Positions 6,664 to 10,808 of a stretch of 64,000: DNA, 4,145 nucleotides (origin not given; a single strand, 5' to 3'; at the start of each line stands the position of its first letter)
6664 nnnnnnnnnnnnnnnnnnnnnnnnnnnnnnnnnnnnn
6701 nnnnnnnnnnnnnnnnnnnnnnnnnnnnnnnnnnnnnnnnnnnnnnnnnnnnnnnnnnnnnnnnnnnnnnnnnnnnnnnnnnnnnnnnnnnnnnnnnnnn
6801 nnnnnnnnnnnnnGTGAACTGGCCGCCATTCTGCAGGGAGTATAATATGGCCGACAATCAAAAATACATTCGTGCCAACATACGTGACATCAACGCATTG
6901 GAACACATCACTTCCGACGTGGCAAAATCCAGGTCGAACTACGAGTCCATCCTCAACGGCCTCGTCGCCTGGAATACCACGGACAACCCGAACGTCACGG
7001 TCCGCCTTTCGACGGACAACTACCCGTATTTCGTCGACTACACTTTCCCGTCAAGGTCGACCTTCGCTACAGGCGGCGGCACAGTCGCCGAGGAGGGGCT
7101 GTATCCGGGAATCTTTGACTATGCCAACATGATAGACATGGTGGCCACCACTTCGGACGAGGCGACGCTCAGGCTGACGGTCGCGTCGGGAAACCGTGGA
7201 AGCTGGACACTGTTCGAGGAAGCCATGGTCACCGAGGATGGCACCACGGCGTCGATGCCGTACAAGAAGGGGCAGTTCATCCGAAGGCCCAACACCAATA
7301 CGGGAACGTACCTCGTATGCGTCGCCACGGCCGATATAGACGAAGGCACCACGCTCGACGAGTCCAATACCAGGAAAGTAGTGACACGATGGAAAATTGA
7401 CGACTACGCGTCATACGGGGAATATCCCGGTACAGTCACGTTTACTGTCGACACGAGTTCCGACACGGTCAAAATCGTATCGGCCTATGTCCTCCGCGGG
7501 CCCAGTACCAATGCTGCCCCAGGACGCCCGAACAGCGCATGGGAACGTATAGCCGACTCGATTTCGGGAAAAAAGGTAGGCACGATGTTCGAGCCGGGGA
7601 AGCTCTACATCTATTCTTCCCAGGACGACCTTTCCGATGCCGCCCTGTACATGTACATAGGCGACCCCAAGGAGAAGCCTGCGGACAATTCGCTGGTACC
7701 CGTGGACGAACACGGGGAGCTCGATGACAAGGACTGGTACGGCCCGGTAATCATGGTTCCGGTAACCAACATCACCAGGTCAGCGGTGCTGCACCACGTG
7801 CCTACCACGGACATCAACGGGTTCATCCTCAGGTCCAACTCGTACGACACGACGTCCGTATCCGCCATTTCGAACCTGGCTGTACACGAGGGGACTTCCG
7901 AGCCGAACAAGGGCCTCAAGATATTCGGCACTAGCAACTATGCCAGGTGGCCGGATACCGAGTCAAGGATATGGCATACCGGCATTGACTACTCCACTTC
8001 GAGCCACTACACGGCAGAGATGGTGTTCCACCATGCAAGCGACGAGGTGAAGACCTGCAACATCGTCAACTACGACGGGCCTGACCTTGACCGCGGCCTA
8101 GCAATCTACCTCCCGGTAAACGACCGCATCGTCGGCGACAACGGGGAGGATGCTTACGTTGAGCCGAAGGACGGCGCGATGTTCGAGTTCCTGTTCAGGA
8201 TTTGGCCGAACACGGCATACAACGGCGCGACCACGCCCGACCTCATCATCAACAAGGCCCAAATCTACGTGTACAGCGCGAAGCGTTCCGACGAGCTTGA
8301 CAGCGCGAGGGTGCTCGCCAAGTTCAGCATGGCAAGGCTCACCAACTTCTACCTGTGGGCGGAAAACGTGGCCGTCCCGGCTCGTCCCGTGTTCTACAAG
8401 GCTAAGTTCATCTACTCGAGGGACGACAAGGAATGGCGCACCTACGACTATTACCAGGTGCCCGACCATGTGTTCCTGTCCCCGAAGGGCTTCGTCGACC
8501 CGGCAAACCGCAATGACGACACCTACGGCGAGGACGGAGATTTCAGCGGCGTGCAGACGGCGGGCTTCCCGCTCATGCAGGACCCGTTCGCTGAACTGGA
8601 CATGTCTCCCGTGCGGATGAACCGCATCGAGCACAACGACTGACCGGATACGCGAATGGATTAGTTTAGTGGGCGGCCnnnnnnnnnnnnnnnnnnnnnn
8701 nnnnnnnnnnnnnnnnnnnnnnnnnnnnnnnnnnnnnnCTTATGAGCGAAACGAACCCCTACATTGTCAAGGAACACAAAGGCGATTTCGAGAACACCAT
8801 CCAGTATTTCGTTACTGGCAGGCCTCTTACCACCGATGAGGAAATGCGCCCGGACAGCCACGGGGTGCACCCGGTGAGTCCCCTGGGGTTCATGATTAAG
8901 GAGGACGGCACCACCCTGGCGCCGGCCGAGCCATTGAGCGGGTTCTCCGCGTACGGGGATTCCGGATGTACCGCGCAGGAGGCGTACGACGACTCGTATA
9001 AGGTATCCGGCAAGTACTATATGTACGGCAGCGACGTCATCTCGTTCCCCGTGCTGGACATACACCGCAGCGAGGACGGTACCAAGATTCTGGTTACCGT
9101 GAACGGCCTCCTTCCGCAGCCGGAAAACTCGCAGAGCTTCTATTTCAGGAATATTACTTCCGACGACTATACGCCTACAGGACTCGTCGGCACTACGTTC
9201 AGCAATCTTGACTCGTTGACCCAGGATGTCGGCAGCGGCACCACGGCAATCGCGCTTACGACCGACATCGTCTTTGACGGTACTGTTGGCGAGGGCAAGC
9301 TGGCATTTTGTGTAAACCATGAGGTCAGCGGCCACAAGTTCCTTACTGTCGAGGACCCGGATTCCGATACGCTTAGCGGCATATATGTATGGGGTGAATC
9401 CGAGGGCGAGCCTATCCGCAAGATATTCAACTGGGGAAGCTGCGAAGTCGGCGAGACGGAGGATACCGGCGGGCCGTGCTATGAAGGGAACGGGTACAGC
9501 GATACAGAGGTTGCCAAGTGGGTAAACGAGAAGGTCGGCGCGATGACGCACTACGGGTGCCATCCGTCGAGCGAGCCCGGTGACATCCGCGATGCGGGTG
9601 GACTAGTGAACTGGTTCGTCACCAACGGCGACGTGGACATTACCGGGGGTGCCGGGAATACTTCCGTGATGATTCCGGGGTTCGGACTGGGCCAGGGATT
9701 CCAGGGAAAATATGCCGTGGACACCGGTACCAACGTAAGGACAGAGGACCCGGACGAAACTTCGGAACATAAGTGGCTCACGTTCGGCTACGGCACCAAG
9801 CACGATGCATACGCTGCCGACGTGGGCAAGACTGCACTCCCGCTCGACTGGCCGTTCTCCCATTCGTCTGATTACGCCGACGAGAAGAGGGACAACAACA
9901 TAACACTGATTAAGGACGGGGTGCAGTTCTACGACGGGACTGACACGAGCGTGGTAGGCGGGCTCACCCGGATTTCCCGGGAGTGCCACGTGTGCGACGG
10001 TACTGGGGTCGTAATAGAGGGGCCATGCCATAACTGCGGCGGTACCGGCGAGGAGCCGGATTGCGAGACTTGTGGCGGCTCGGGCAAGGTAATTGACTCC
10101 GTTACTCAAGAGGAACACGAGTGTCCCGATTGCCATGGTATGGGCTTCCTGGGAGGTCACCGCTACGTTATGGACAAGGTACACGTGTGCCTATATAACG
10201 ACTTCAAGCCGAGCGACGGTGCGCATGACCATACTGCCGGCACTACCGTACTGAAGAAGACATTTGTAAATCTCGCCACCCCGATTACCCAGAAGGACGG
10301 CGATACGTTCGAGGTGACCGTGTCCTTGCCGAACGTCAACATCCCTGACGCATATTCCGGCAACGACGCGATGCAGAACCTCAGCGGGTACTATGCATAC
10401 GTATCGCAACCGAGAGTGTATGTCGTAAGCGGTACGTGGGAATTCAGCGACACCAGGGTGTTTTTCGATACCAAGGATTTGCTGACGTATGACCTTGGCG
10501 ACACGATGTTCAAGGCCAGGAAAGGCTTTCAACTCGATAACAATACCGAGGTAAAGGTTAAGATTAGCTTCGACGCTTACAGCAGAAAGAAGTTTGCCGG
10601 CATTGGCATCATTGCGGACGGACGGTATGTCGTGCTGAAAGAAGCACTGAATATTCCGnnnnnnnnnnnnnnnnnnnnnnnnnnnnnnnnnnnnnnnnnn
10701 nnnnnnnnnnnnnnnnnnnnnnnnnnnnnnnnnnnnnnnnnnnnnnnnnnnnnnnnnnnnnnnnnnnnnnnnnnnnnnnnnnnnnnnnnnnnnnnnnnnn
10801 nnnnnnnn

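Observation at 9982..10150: DnaJ-type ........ zinc-finger module embedded in a 1,477-aa virion protein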

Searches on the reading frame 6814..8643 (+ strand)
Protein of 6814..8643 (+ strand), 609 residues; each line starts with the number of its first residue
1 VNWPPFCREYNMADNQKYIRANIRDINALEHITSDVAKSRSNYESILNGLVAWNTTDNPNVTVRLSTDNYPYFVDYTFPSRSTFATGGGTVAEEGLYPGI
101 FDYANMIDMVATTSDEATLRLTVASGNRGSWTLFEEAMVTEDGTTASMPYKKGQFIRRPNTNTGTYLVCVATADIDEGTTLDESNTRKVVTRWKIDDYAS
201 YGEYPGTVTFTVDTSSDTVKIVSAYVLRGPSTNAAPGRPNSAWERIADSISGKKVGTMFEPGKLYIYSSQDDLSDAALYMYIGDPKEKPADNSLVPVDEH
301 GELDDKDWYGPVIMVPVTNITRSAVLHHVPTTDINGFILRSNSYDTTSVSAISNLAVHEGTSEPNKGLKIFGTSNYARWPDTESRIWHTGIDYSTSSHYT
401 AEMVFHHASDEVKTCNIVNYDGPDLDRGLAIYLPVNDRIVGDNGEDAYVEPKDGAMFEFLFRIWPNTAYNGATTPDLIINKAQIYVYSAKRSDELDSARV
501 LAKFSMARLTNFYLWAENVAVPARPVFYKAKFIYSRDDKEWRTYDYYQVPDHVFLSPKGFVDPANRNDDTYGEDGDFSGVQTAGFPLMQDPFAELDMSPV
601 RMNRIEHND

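Call 6: search_protein_families(library=phrogs, proteins=[window:6814-8643:+], max_evalue=0.01)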
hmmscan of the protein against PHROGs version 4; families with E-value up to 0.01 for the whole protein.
window:6814-8643:+ (609 aa): 0 families

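Call 18: search_protein_families(library=pfam, proteins=[window:6814-8643:+], max_evalue=0.01)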
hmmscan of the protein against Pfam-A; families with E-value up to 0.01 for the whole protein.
window:6814-8643:+ (609 aa): 0 families

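Call 56: search_solved_structures(query=A5, max_evalue=1)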
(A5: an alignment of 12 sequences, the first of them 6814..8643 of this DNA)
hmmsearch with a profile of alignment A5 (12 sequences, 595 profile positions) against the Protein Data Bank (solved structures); distinct sequences matched with E-value up to 1: 0.

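Call 62: search_dna_similar(query=window:6814-8643:+, collection=phages, mode=protein, max_evalue=0.001, max_rows=15)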
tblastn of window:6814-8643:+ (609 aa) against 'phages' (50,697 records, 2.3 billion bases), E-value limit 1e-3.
No match.

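Call 78: search_protein_families(library=ncbifam, proteins=[window:6814-8643:+], max_evalue=0.1)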
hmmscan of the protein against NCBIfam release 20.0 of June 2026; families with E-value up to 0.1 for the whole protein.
window:6814-8643:+ (609 aa): 0 families

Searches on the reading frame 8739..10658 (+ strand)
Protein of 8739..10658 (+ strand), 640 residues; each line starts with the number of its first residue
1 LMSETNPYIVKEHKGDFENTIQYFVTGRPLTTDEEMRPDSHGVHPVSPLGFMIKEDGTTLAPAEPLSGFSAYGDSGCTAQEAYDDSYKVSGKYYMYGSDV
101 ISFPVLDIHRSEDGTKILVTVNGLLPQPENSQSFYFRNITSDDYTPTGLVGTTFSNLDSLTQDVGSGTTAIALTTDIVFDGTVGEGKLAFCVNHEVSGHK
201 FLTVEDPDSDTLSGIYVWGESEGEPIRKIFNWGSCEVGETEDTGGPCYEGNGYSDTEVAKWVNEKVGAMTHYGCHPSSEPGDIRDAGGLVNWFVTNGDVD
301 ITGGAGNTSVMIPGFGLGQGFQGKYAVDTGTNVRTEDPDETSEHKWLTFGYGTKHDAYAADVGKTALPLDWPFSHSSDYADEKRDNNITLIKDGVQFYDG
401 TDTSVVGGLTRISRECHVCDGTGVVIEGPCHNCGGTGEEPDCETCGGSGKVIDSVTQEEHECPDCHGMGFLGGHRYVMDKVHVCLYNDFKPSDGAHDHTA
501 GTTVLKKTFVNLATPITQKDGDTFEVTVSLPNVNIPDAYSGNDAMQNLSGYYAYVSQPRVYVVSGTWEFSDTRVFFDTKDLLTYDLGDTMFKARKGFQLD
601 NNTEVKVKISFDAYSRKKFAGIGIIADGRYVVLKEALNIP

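Call 32: predict_structure(alignment_id=A2)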
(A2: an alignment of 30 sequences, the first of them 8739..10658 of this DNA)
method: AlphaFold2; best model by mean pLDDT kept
length: 640 residues; sequences in the alignment: 30
mean_pLDDT: 62.0   pTM: 0.37
mean pLDDT of the five models: 62.0, 61.2, 60.7, 59.7, 57.8
residues with pLDDT >= 90: 24; 70-90: 267; 50-70: 142; < 50: 207
segments of 3 or more residues with pLDDT < 50: 1-74, 234-337, 358-368, 374-380, 517-520, 565-569
pLDDT, mean of each block of 10 residues (from residue 1): 31 37 32 40 32 38 30 56 86 78 89 89 85 85 83 85 87 85 84 76 78 76 69 39 27 33 34 31 33 35 35 32 29 39 63 56 40 47 64 64 64 77 83 84 84 82 78 72 68 74 70 57 63 66 65 58 49 78 81 66 78 80 82 79
secondary structure, 60 per line:
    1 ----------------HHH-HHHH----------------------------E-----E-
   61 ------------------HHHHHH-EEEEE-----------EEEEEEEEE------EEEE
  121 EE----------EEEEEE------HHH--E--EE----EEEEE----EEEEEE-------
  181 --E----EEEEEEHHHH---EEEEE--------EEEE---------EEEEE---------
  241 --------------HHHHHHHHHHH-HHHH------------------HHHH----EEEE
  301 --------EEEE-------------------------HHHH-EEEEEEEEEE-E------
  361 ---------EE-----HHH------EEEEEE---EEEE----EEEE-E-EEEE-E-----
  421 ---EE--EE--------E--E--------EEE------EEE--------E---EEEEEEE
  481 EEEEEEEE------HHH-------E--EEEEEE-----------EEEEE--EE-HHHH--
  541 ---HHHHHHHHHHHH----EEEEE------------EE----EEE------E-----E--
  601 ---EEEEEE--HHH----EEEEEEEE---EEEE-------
elements in order: H21-24 H79-84 E86-90 E102-110 E117-122 E133-138 E159-163 E168-173 E188-193 H194-197 E201-205 E214-217 E227-231 H255-265 H267-270 H289-292 E297-300 E309-312 H338-341 E343-352 E386-391 E395-398 E403-406 E410-413 E450-452 E459-461 E474-488 E508-513 E525-529 H535-538 H544-555 E560-564 E583-585 E604-609 E619-626 E630-633
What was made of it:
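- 9984..10145 (+): Fourfold CxxCxGxG zinc-motif module (aa 415-468), read as two tandem two-motif zinc hairpins. Call 32 (AF2 pLDDT 77-84 over the module).
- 9984..10049 (+): Hairpin unit A: motif 1 (9984-10007, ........), 6-aa linker VVIEGP, motif 2 (10026-10049, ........). Spacing is 14, as in Anti-TRAP. Call 32 (short strands 424-425 and 428-429 between the motifs, numbered from nt 8739).
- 9891..9920 (+): Conserved strand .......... on the N-terminal side of the insertion point. Call 32 (strand 386-391).
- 10167..10205 (+): Conserved strand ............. on the C-terminal side. In zero-motif homologues a short turn joins the two flanks. Call 32 (strand 474-488).
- On DnaJ CR domain (PF00684): The AF2 strand pattern agrees with tandem pairing (call 32).
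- AF2 places short strand pairs between motifs 1 and 2 and between motifs 3 and 4, with pLDDT 77-84 (call 32).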

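Call 60: fold_search(model_id=the predicted structure, library=viral)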
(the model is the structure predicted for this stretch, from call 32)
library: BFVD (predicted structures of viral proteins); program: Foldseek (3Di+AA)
matches with E <= 10: 322; with E <= 0.001: 0
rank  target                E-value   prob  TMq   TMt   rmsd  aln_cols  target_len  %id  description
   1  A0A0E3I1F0            2.7e-03  0.60  0.14  0.10  25.2       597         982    6  Putative short tail fiber [Synechococcus phage ACG-2014a]
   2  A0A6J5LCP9            5.2e-03  0.95  0.11  0.19  13.7       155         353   17  Uncharacterized protein [uncultured Caudovirales phage]
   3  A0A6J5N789            5.8e-03  1.00  0.11  0.35   3.4        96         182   17  Uncharacterized protein (Fragment) [uncultured Caudovirales phage]
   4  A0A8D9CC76            9.3e-03  1.00  0.05  0.07   9.9        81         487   28  Putative hydrolase [uncultured marine phage]
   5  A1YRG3                2.4e-02  0.97  0.10  0.25   5.4       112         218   11  Mv-ORF101 peptide [Maruca vitrata nucleopolyhedrovirus]
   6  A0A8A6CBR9            2.7e-02  0.85  0.10  0.31   6.7       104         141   10  (no name in the UniProt tables at hand)
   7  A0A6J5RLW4            3.0e-02  0.98  0.11  0.23   4.9       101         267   14  Uncharacterized protein [uncultured Caudovirales phage]
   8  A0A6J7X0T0            3.6e-02  0.30  0.10  0.14  27.8       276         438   11  Uncharacterized protein [uncultured Caudovirales phage]
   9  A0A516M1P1            4.2e-02  0.03  0.04  0.03  45.2       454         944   14  (no name in the UniProt tables at hand)
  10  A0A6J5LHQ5            5.3e-02  0.57  0.12  0.25   9.2       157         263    9  Uncharacterized protein [uncultured Caudovirales phage]
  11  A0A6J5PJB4            7.2e-02  0.07  0.09  0.08  25.3       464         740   11  Uncharacterized protein [uncultured Caudovirales phage]
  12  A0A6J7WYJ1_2          7.6e-02  0.80  0.10  0.08   5.7        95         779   10  Uncharacterized protein [uncultured Caudovirales phage]
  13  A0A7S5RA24            8.0e-02  0.33  0.10  0.13  13.6       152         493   14  (no name in the UniProt tables at hand)
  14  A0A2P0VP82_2          8.5e-02  0.04  0.07  0.05  26.1       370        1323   16  Uncharacterized protein [Tetraselmis virus 1]
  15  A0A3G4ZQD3            1.0e-01  0.96  0.07  0.18   7.4        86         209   20  CR-type domain-containing protein [Terrestrivirus sp.]
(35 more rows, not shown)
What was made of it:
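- On Phage virion (tail-fibre or baseplate) protein: BFVD: nothing at E <= 1e-3 (call 60).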

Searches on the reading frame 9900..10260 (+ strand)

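Call 5: search_protein_families(library=pfam, proteins=[window:9900-10260:+], max_evalue=1)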
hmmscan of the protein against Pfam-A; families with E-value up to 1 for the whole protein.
window:9900-10260:+ (120 aa): 8 families
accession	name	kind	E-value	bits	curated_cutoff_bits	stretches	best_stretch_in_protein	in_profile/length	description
PF00684.25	DnaJ_CXXCXGXG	-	1.5e-09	38.4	32.7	2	17-50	32-65/65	DnaJ central domain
PF15777.11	Anti-TRAP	-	0.0012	19.3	32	1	52-84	10-42/59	Tryptophan RNA-binding attenuator protein inhibitory protein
PF17302.8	DUF5351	-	0.004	17.8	27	0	26-37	17-28/29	Family of unknown function (DUF5351)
PF23733.2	GRXCR1-2_C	-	0.016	15.6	26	1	43-82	1-39/47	GRXCR1/2, C-terminal domain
PF18551.6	TackOD1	-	0.055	13.4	32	1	27-80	75-132/188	Thaumarchaeal output domain 1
PF25112.1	zf-AtTam37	-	0.12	13.6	27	0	25-44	75-94/111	AtTam37 zinc finger region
PF18912.6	DZR_2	-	0.53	10.6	27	1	27-78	8-55/56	Double zinc ribbon domain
PF25433.1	DUF7895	-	0.63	10.9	27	0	42-72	4-31/75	Domain of unknown function (DUF7895)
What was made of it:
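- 9984..10145 (+): Call 5 (PF00684, 38.4 bits on the isolated segment).
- On Anti-TRAP (PF15777 / NF058604): Pfam 19.3 bits against 32 (call 5).
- PF00684 scores 38.4 bits on the isolated segment (call 5).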

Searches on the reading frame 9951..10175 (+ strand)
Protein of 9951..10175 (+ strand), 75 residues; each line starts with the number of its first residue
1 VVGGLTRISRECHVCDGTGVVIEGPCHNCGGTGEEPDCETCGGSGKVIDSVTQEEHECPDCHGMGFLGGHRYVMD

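Call 64: search_protein_families(library=phrogs, proteins=[window:9960-10170:+], max_evalue=1)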
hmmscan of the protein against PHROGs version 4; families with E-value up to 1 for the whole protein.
window:9960-10170:+ (70 aa): 17 families
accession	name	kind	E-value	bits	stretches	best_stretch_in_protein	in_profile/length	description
phrog_36649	-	unknown function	3.2e-05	24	1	7-63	332-388/466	-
phrog_3931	-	unknown function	4.5e-05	24.5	2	7-32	30-56/59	-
phrog_8897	-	unknown function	0.00014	23.3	1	34-63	85-114/119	-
phrog_14336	-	unknown function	0.00015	22.2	2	4-32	180-208/363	-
phrog_127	-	transcription regulation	0.0017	19.1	1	6-63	114-197/253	anti-termination protein Q-like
phrog_6060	-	transcription regulation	0.0021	18.9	1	51-62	12-23/61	anti-termination protein Q-like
phrog_9961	-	unknown function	0.0037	18.9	1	7-33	8-39/99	-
phrog_8027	-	unknown function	0.014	16.6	1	35-64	8-39/153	-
phrog_37414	-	unknown function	0.053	14.2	1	21-65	84-128/204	-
phrog_32167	-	unknown function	0.056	14.1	1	34-62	156-184/285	-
phrog_11137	-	unknown function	0.08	13.9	1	7-18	18-29/54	-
phrog_11603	-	unknown function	0.34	12.3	0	43-64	41-62/67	-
phrog_34105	-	unknown function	0.35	12.2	0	6-28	38-59/120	-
phrog_23058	-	unknown function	0.48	11.9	1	54-63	24-33/74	-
phrog_22955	-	unknown function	0.67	11.2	1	35-64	53-81/87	-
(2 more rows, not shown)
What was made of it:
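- PHROG families annotated as Q-like also match (call 64).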

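Call 72: find_homologous_proteins(query=window:9951-10175:+, max_evalue=0.001)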
Query window:9951-10175:+: no candidate shares three 5-residue words with the query. No homologue found.
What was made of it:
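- Tried and rejected: Word-indexed protein search with the module alone: it failed because no candidate shared enough words with the query (call 72).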
